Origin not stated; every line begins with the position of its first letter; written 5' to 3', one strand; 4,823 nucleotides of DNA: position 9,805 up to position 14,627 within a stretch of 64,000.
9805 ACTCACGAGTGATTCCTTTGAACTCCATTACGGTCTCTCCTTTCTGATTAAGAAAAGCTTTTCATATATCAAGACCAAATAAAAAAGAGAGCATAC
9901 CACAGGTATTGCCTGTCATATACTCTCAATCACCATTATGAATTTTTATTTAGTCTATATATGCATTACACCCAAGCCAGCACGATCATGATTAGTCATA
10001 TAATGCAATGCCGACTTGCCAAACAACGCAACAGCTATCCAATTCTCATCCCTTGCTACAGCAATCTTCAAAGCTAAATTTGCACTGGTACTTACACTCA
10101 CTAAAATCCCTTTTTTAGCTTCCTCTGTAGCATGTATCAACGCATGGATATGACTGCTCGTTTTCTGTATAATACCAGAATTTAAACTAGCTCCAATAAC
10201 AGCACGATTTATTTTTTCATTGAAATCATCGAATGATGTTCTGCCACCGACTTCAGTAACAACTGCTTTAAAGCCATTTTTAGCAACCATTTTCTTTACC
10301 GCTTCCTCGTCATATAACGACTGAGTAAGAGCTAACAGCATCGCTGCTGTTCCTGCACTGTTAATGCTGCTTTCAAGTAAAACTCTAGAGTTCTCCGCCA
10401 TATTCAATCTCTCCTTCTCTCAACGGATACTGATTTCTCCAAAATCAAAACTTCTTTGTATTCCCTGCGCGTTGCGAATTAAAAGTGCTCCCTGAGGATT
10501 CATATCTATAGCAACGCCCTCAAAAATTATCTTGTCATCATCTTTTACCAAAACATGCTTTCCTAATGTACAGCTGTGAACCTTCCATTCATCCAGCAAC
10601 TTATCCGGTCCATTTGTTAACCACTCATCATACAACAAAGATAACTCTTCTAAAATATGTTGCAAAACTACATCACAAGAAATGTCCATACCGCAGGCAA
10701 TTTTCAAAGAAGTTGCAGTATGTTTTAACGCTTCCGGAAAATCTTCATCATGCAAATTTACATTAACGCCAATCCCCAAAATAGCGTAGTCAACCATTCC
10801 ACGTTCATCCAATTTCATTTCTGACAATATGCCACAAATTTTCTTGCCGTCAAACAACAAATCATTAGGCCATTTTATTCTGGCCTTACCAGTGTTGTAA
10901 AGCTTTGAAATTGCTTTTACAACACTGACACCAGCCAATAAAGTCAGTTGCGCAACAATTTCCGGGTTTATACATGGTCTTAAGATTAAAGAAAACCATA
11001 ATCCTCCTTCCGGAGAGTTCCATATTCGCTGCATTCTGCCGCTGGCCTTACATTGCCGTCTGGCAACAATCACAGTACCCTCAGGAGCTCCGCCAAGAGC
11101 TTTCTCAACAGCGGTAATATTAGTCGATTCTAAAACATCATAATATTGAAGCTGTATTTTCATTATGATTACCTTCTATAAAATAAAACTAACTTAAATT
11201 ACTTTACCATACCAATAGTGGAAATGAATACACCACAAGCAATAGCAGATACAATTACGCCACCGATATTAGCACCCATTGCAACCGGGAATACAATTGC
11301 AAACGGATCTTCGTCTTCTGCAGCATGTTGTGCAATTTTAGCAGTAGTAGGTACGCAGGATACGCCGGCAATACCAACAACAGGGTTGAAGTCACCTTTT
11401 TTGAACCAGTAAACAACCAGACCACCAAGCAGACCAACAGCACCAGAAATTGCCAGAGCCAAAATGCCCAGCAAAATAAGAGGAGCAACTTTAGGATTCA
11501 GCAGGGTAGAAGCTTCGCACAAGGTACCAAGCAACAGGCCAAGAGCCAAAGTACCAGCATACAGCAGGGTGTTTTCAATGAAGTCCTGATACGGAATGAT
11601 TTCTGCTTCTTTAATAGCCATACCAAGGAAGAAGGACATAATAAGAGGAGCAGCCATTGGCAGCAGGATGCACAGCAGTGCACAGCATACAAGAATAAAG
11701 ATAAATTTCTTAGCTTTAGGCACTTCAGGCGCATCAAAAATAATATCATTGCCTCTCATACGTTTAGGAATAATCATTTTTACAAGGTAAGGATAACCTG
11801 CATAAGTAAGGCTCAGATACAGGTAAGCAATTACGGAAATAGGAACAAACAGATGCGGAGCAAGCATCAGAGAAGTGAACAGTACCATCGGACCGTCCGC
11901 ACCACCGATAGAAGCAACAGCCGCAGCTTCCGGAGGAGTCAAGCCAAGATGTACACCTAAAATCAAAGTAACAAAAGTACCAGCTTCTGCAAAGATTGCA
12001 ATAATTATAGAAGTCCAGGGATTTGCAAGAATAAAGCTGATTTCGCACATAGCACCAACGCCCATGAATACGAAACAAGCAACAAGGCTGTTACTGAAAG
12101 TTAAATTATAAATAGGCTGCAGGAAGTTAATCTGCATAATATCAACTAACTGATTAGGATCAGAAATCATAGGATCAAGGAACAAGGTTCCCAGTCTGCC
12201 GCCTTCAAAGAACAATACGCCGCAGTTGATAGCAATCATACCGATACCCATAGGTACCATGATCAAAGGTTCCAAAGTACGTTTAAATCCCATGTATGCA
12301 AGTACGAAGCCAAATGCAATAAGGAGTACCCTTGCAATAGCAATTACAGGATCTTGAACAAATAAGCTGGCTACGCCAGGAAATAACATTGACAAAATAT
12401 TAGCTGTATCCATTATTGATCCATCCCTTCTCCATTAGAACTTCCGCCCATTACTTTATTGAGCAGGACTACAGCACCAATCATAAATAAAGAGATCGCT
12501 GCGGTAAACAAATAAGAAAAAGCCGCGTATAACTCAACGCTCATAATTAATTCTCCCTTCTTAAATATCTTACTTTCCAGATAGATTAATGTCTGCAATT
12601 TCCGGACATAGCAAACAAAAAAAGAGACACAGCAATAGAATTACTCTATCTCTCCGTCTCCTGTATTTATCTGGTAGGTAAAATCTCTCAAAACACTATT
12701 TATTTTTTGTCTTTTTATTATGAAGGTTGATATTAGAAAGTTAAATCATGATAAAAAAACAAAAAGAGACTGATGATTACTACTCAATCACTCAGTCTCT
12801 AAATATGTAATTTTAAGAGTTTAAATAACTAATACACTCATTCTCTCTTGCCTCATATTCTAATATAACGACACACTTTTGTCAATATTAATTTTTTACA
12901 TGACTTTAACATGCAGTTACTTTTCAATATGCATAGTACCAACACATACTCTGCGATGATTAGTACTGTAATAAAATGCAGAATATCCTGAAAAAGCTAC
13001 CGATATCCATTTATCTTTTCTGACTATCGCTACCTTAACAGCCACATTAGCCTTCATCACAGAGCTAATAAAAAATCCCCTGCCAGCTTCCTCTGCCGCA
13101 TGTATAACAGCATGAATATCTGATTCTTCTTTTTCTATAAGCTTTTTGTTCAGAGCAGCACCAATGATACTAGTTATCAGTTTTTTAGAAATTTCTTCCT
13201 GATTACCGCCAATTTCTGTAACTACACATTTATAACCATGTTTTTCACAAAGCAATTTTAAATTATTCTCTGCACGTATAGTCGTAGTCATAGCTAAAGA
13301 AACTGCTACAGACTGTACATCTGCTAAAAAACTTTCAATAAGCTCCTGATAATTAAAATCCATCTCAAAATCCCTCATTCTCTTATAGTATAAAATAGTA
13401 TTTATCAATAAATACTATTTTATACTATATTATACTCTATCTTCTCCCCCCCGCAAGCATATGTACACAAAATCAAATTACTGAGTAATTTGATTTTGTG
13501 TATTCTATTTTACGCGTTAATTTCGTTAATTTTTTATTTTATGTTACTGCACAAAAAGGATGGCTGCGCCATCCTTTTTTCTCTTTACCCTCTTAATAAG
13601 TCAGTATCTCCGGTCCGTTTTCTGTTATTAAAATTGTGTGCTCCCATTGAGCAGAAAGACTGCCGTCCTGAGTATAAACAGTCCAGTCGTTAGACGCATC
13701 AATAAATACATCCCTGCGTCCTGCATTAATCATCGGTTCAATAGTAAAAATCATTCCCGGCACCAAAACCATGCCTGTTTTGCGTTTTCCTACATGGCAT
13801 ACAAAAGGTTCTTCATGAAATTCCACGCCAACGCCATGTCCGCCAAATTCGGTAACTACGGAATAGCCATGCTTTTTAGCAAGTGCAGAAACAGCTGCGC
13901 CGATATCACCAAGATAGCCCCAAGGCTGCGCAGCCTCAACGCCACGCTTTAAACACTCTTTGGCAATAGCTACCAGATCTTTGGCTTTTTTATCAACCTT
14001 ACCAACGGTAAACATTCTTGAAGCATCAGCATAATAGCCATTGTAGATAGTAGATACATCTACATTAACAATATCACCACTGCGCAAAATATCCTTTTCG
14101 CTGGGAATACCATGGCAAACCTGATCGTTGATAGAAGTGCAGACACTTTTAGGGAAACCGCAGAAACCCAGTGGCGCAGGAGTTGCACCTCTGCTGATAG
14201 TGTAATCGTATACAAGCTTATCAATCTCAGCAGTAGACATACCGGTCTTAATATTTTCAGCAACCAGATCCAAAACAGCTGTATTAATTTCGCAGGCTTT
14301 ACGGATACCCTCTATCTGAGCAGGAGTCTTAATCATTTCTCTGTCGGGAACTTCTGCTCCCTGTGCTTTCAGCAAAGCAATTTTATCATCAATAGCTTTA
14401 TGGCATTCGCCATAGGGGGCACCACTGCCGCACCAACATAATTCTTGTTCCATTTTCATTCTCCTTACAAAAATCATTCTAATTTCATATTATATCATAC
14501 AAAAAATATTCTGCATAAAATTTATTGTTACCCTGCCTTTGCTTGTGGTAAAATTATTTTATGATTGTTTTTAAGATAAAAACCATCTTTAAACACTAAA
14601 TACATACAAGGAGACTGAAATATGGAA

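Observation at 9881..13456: Two HutP-family paralogs with terminator leaders inside the malonate decarboxylase locus: a candidate new antitermination switch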

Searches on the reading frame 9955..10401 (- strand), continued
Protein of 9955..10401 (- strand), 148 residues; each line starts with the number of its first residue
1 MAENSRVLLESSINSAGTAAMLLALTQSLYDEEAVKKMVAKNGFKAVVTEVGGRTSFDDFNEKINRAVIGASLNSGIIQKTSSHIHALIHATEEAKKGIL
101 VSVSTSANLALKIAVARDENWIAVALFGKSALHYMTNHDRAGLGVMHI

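Call 71: list_cluster_members(proteins=[P0001, P0121])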
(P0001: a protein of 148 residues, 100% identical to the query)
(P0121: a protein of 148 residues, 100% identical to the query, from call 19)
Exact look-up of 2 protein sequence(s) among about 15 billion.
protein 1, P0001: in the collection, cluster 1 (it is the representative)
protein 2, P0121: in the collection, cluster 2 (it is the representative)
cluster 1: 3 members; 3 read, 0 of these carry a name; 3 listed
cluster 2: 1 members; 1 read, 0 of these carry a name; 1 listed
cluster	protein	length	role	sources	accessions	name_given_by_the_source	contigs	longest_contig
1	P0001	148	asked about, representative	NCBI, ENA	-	-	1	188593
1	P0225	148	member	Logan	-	-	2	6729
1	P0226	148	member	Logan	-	-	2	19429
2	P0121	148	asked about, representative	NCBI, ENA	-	-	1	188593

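Call 82: search_protein_representatives(protein=window:9955-10401:-)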
Query: 148 residues. Proteins with E-value up to 0.001 (for the whole library): 100; up to 1e-10: 67; up to 1e-30: 10. The best 100 are listed.
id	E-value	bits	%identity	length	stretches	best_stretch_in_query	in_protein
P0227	4.8e-42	159.3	60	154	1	17-148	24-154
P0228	1.4e-40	154.6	57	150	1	15-148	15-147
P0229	2.9e-39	150.3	58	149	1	13-148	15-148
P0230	1.6e-34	135.0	52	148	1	14-148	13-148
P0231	2.8e-34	134.2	49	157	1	12-148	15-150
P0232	1.6e-33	131.8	50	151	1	14-148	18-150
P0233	3.2e-33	130.8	65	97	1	53-148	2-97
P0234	8.5e-33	129.4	74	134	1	8-95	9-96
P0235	9.9e-33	129.2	48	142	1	15-148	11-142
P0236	2.4e-31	124.8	49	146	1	16-148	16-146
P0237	2.7e-30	121.4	69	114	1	10-98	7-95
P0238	3.1e-30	121.2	52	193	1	15-148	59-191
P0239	8.7e-30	119.7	48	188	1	17-148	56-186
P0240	4.4e-29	117.5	47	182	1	15-148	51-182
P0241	8.1e-28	113.4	47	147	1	10-148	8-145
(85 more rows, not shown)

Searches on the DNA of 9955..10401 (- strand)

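Call 40: search_rna_families(sources=[L021, L014, L040, L037], threshold=gathering)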
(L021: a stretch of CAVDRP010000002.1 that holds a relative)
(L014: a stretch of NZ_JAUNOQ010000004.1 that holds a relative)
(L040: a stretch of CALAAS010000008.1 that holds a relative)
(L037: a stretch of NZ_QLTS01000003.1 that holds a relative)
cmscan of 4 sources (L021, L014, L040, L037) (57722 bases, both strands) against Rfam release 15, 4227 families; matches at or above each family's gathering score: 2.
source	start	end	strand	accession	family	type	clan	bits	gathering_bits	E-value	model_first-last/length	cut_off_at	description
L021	4531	4674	+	RF00174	Cobalamin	Cis-reg; riboswitch;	CL00101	48.3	31.5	4.7e-09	1-189/189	no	Cobalamin riboswitch aptamer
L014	4548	4687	+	RF00174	Cobalamin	Cis-reg; riboswitch;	CL00101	47.5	31.5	8e-09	1-189/189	no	Cobalamin riboswitch aptamer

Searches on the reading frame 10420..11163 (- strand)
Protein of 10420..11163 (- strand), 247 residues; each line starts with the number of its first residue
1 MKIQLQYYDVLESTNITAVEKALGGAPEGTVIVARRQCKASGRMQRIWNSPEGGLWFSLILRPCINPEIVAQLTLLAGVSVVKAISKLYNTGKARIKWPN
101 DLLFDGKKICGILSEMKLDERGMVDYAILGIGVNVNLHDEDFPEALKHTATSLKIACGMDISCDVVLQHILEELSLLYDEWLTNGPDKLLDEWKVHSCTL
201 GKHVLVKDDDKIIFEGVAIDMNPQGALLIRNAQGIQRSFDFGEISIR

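Call 3: search_protein_families(library=pfam, proteins=[window:10420-11163:-])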
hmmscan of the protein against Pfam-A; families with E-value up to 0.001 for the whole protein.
window:10420-11163:- (247 aa): 3 families
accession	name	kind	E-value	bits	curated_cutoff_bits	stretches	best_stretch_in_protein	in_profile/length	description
PF03099.24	BPL_LplA_LipB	-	3.2e-19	69.6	21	1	12-134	6-133/133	Biotin/lipoate A/B protein ligase family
PF02237.23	BPL_C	-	3.3e-08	33.7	21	1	199-247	1-48/48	Biotin protein ligase C terminal domain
PF16917.10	BPL_LplA_LipB_2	-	0.00013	22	27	1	47-194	34-182/183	Biotin/lipoate A/B protein ligase family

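Call 4: search_protein_families(library=ncbifam, proteins=[window:10420-11163:-])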
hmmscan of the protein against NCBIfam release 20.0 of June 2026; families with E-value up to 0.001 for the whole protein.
window:10420-11163:- (247 aa): 11 families
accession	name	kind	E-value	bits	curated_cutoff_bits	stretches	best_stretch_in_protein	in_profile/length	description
NF006206.0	PRK08330.1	equivalog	8.3e-57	192.3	311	1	4-247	12-241/243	biotin--protein ligase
TIGR00121.1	birA_ligase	equivalog_domain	4.5e-55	186.8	83.1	1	5-239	2-228/235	biotin--[acetyl-CoA-carboxylase] ligase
NF008848.0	PRK11886.1-3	equivalog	2.4e-37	128.6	362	1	3-247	78-316/319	bifunctional biotin--[acetyl-CoA-carboxylase] ligase/biotin operon repressor BirA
NF008847.0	PRK11886.1-2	equivalog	1.3e-33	116.7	293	1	4-247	80-317/320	bifunctional biotin--[acetyl-CoA-carboxylase] ligase/biotin operon repressor BirA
NF008846.0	PRK11886.1-1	equivalog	3.1e-32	112.1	353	1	2-246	74-308/312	bifunctional biotin--[acetyl-CoA-carboxylase] ligase/biotin operon repressor BirA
NF005405.0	PRK06955.1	equivalog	2.1e-24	86.2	312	1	25-247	61-294/300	biotin--[acetyl-CoA-carboxylase] ligase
NF008849.0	PRK11886.1-4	equivalog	7.3e-23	81.1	474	1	8-247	84-317/320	bifunctional biotin--[acetyl-CoA-carboxylase] ligase/biotin operon repressor BirA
NF008850.0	PRK11886.1-5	equivalog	2.8e-22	79.3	489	1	6-247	82-317/320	bifunctional biotin--[acetyl-CoA-carboxylase] ligase/biotin operon repressor BirA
NF004607.0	PRK05935.1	equivalog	2.3e-20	73.2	219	1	7-175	5-172/190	biotin--protein ligase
NF009862.0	PRK13325.1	equivalog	8.7e-17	61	761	1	28-247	109-323/592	bifunctional biotin--[acetyl-CoA-carboxylase] ligase/type III pantothenate kinase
NF006294.0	PRK08477.1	equivalog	9e-13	48.1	179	1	2-172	3-156/214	biotin--[acetyl-CoA-carboxylase] ligase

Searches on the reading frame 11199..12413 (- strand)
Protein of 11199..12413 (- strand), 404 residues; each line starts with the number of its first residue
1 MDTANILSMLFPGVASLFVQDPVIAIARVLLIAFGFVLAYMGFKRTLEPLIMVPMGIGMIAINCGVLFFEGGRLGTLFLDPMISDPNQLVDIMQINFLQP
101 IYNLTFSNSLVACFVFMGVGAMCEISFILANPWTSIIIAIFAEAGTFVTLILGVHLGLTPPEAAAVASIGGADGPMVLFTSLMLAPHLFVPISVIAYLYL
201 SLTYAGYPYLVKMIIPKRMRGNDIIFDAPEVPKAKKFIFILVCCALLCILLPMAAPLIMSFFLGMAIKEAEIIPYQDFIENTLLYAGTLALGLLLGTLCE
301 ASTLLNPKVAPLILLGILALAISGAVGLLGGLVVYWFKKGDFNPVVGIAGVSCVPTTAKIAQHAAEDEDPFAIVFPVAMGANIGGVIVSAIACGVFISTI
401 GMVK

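Call 3: search_protein_families(library=pfam, proteins=[window:11199-12413:-])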
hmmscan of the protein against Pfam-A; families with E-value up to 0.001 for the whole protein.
window:11199-12413:- (404 aa): 1 family
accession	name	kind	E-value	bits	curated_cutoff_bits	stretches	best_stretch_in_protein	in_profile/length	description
PF03977.18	OAD_beta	-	2e-101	340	31.6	1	28-399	2-348/349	Na+-transporting oxaloacetate decarboxylase beta subunit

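Call 4: search_protein_families(library=ncbifam, proteins=[window:11199-12413:-])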
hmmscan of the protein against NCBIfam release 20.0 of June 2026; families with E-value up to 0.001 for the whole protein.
window:11199-12413:- (404 aa): 5 families
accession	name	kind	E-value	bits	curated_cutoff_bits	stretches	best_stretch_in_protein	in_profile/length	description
TIGR03136.1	malonate_biotin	equivalog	6.4e-193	641.5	596.9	1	8-403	4-399/399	Na+-transporting malonate decarboxylase, carboxybiotin decarboxylase subunit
TIGR01109.1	Na_pump_decarbB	subfamily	4.4e-57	193.7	190.6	1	29-395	3-354/354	sodium ion-translocating decarboxylase subunit beta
NF012020.0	PRK15476.1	subfamily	1.4e-43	149.5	820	1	101-398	126-428/433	oxaloacetate decarboxylase subunit beta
NF012021.0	PRK15477.1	subfamily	5e-43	147.8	824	1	101-398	126-428/433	oxaloacetate decarboxylase subunit beta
NF012019.0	PRK15475.1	subfamily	6.8e-43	147.3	822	1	101-398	126-428/433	oxaloacetate decarboxylase subunit beta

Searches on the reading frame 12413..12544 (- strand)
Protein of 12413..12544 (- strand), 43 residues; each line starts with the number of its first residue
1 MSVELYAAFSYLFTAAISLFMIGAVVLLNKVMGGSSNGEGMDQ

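Call 3: search_protein_families(library=pfam, proteins=[window:12413-12544:-])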
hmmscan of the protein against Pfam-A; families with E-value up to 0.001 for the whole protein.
window:12413-12544:- (43 aa): 0 families

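Call 4: search_protein_families(library=ncbifam, proteins=[window:12413-12544:-])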
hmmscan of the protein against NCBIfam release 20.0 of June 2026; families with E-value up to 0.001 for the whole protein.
window:12413-12544:- (43 aa): 0 families

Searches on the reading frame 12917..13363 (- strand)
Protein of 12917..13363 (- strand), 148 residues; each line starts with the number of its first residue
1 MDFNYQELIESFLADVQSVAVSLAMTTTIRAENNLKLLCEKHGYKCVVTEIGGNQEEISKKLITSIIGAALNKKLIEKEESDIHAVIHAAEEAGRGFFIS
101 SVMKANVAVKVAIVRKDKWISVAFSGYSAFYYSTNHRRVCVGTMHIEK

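Call 3: search_protein_families(library=pfam, proteins=[window:12917-13363:-])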
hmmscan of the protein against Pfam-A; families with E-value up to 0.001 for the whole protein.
window:12917-13363:- (148 aa): 1 family
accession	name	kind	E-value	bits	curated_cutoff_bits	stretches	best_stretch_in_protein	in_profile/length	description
PF09021.16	HutP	-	8.4e-31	107.3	25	1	16-143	1-127/128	HutP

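Call 4: search_protein_families(library=ncbifam, proteins=[window:12917-13363:-])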
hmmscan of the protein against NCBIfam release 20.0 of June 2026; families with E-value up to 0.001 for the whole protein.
window:12917-13363:- (148 aa): 1 family
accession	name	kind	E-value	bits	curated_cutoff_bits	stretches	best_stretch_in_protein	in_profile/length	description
NF002838.1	PRK03065.1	equivalog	0.00043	20.4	155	1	20-146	12-147/147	histidine utilization transcription antiterminator HutP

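Call 19: find_homologous_proteins(query=window:12917-13363:-, max_evalue=0.00001)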
Query window:12917-13363:- (148 aa): 11 proteins with E <= 0.00001 among 38 candidates.
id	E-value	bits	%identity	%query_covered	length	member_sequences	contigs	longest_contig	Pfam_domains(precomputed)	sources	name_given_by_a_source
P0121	2.4e-89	314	100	100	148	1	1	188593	PF09021.17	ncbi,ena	-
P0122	1.1e-86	305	98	99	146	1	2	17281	PF09021.17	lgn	-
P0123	1.5e-85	302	97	99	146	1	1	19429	PF09021.17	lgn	-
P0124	4.9e-83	294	94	99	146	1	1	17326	PF09021.17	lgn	-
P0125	3.0e-79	281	88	100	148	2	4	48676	PF09021.17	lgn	-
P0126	5.4e-65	235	75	96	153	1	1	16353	PF09021.17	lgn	-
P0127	6.8e-51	190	62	96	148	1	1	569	PF09021.17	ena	-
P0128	1.1e-50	189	60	96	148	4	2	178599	PF09021.17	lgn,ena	-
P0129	5.3e-49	184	61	96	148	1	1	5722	PF09021.17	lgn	-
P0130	9.1e-49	183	61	96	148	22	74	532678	PF09021.17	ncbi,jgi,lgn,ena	jgi:hut operon positive regulator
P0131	1.1e-48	183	61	96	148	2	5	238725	PF09021.17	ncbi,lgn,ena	-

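Call 21: find_encoding_contigs(protein=P0130, flank=8000, max_places=3)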
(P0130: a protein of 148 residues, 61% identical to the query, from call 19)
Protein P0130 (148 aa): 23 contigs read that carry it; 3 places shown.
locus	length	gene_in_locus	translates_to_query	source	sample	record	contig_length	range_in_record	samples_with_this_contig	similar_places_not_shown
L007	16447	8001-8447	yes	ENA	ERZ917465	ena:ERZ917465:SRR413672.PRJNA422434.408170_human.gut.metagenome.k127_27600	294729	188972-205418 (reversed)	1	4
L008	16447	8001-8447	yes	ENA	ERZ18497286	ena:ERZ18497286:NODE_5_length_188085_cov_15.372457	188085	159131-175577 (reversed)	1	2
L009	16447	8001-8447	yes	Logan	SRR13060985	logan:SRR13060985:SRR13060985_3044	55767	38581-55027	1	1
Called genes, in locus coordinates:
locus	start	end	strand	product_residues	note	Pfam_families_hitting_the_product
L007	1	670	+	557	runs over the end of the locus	PF05580:Peptidase_S55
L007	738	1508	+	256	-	PF02405:MlaE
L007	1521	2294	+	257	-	PF00005:ABC_tran, PF02463:SMC_N (faint), PF13304:AAA_21 (weak)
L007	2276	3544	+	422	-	PF02470:MlaD, PF28544:Helical_needle, PF27164:Aq_493_lipo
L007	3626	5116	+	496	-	PF02321:OEP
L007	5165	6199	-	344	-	PF00155:Aminotran_1_2 (weak), PF01212:Beta_elim_lyase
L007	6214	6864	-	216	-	PF09335:VTT_dom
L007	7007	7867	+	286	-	PF02810:SEC-C (weak), PF00557:Peptidase_M24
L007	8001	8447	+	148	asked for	PF09021:HutP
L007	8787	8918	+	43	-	-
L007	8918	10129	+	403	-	PF03977:OAD_beta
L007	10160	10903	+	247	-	PF03099:BPL_LplA_LipB, PF16917:BPL_LplA_LipB_2, PF02237:BPL_C (weak)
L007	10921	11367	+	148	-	PF09021:HutP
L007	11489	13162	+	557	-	PF16957:Mal_decarbox_Al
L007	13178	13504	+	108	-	PF06857:ACP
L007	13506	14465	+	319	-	PF01039:Carboxyl_trans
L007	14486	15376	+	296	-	PF01039:Carboxyl_trans, PF03255:ACCA (weak), PF06833:MdcE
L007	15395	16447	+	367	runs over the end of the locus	PF00501:AMP-binding (faint), PF27502:MadH_C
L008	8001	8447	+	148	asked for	PF09021:HutP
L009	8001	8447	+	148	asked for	PF09021:HutP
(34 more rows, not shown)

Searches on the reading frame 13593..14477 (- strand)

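Call 3: search_protein_families(library=pfam, proteins=[window:13593-14477:-])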
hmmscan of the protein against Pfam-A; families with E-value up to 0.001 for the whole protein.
window:13593-14477:- (294 aa): 2 families
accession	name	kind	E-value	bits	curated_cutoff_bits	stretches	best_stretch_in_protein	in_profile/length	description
PF00557.29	Peptidase_M24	-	2.3e-53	181.5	23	1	56-286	1-208/208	Metallopeptidase family M24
PF02810.21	SEC-C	-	8e-06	26.1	20.4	1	12-26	3-17/19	SEC-C motif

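Call 4: search_protein_families(library=ncbifam, proteins=[window:13593-14477:-])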
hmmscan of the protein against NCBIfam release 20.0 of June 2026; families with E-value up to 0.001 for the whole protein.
window:13593-14477:- (294 aa): 14 families
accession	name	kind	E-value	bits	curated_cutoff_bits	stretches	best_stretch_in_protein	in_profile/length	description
TIGR00500.1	met_pdase_I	equivalog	7.7e-91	304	171.35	1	49-293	3-245/247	type I methionyl aminopeptidase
NF008970.0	PRK12318.1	equivalog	2.1e-88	296.4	267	1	11-293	4-287/291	methionyl aminopeptidase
NF009533.0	PRK12897.1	equivalog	6.4e-59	199.3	488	1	48-293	3-246/248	type I methionyl aminopeptidase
NF005583.0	PRK07281.1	equivalog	2e-47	161.9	445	2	144-293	129-278/286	methionyl aminopeptidase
TIGR00501.1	met_pdase_II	equivalog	1.4e-26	93.7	222.65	1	55-257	5-198/295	type II methionyl aminopeptidase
NF040821.1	dipep_PepQ_Arch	equivalog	1.8e-25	89.7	630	1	44-252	117-316/346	Xaa-Pro dipeptidase PepQ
NF007310.0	PRK09795.1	equivalog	9.4e-19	67.4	393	1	47-253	125-327/361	aminopeptidase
NF011174.0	PRK14576.1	subfamily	8.9e-11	41.3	487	1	41-247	169-367/405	putative endopeptidase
NF008131.0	PRK10879.1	equivalog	1.1e-10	40.9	465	1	46-293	170-418/438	Xaa-Pro aminopeptidase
TIGR00495.1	crvDNA_42K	hypoth_equivalog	2.7e-09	36.2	430.05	1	107-208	77-181/383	ErbB3-binding protein EBP1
TIGR02993.1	ectoine_eutD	equivalog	1.5e-07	30.9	613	1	43-222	152-328/391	ectoine hydrolase DoeA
NF011720.0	PRK15173.1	subfamily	2.8e-07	29.9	420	1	47-238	113-302/343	peptidase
NF011173.0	PRK14575.1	equivalog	3.2e-07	29.6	850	1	47-238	176-365/406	putative peptidase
NF038259.1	ectoine_DoeA_2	exception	8.3e-05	21.5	575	1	46-262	150-363/386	ectoine hydrolase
